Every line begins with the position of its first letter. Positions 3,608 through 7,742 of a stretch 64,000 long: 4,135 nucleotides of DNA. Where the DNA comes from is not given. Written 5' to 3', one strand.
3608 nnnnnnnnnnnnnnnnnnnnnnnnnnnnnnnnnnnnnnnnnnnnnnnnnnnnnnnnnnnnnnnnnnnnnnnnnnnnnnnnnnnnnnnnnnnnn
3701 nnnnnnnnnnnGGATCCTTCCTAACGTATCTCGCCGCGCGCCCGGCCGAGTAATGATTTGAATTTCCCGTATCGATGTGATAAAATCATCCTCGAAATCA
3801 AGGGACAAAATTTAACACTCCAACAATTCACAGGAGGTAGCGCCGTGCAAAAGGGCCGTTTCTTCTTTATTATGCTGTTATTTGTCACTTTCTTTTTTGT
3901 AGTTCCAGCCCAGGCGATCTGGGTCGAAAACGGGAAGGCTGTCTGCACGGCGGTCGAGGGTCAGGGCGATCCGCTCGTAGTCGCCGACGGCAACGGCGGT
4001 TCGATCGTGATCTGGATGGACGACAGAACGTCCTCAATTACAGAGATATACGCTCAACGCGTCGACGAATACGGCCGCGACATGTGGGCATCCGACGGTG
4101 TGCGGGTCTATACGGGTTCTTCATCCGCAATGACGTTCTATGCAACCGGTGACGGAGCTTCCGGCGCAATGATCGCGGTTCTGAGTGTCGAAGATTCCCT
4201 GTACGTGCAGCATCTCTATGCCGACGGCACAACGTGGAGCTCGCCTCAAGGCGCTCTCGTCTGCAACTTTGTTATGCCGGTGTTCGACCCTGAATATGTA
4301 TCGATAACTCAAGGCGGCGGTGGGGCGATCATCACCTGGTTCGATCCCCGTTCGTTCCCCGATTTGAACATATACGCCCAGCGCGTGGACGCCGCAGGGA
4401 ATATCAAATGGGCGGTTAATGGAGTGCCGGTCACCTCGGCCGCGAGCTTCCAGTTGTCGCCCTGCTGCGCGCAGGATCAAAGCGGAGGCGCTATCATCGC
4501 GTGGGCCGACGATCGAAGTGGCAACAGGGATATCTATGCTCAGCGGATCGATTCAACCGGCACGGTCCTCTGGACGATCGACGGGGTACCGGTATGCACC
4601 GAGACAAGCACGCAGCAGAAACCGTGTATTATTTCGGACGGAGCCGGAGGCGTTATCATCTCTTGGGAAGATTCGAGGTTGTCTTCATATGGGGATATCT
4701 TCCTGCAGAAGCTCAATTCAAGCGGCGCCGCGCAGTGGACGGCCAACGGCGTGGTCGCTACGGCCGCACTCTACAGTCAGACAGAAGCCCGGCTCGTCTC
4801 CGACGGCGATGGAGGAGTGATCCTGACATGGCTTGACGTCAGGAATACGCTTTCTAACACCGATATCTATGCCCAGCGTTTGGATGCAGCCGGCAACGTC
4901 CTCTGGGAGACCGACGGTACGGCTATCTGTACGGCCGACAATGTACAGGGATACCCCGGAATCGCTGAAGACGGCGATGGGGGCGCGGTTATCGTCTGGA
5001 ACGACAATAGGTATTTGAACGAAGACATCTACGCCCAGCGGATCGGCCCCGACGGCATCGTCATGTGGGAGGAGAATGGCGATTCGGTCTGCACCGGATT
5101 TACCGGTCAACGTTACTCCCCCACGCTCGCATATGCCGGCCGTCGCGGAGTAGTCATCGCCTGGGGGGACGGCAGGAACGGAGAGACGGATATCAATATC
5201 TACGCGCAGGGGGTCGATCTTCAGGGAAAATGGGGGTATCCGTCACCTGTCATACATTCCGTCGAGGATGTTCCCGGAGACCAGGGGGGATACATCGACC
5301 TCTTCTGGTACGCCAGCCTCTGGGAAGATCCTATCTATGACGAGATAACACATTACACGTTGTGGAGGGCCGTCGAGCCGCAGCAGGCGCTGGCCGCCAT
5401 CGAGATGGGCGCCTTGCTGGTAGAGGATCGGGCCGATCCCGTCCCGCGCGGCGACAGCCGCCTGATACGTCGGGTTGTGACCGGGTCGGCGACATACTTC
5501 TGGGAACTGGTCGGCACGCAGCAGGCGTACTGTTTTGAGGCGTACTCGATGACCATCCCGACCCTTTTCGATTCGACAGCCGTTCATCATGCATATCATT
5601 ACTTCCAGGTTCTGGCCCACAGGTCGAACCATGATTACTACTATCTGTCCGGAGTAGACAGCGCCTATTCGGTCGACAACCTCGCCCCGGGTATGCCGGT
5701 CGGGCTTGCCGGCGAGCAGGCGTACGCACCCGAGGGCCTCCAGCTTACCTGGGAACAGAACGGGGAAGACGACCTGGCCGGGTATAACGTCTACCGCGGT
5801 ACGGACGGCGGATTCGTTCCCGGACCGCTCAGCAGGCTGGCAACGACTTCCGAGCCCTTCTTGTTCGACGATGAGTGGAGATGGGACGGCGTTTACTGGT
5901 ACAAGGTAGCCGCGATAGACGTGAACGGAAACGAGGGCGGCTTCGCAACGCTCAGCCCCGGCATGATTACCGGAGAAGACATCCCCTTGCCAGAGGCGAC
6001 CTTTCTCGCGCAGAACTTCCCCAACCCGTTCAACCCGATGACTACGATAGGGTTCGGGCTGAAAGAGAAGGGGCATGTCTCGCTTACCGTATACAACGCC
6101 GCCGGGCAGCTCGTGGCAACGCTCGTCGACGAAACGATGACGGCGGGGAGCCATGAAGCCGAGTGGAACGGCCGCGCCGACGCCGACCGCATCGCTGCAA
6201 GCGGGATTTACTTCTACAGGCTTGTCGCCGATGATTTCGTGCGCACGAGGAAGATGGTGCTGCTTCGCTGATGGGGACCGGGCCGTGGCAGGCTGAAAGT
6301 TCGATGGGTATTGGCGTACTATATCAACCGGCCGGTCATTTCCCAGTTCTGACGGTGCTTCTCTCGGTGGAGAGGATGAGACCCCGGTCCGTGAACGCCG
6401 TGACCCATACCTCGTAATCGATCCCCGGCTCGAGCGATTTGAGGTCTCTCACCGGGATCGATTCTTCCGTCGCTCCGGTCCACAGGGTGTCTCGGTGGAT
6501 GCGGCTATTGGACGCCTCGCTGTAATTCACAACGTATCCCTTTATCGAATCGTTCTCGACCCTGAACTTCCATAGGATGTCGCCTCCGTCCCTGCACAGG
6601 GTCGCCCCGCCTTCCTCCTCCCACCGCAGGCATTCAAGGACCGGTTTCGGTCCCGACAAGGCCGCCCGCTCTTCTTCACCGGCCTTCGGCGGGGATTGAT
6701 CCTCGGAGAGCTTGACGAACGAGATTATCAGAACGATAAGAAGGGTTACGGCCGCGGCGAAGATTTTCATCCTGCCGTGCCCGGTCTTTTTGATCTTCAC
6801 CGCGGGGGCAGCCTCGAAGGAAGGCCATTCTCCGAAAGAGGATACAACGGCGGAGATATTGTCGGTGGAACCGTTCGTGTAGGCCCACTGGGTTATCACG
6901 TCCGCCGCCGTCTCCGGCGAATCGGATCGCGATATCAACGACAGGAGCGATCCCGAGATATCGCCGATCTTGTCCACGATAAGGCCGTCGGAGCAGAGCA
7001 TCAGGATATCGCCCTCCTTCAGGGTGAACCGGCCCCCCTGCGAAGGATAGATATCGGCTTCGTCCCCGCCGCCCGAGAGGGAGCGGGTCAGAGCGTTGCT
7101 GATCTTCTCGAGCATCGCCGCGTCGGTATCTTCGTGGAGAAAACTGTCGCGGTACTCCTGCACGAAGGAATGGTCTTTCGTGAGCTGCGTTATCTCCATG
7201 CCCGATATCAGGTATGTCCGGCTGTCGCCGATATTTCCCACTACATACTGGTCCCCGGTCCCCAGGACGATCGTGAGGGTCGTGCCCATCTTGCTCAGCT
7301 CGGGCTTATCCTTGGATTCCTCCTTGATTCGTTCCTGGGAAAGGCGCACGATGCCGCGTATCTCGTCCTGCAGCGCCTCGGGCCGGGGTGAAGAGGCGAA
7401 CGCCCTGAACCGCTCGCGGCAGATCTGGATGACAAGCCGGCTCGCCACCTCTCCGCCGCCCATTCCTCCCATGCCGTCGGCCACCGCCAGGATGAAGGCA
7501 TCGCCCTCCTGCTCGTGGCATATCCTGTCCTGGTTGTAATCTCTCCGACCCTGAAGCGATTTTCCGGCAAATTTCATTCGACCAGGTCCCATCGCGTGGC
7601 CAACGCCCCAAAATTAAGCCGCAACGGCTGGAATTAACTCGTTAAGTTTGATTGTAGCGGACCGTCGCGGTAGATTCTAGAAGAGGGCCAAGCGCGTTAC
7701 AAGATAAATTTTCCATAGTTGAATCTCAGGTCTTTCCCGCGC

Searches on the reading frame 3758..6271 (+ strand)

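Call 39: search_protein_families(library=pfam, proteins=[window:3758-6271:+], max_evalue=0.00001)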
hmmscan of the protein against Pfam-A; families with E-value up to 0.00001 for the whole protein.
window:3758-6271:+ (837 aa): 1 family
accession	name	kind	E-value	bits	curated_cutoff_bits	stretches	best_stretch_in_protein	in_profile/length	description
PF13860.13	FlgD_ig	-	5e-08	33.2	27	1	773-824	24-75/79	FlgD Ig-like domain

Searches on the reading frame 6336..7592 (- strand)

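Call 39: search_protein_families(library=pfam, proteins=[window:6336-7592:-], max_evalue=0.00001)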
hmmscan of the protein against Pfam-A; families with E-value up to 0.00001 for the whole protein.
window:6336-7592:- (418 aa): 2 families
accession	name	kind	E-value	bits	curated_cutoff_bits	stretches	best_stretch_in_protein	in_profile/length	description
PF13672.11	PP2C_2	-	5.4e-19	69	24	1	10-205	2-175/209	Protein phosphatase 2C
PF00481.26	PP2C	-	1.1e-10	42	20.3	1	11-142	6-141/255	Protein phosphatase 2C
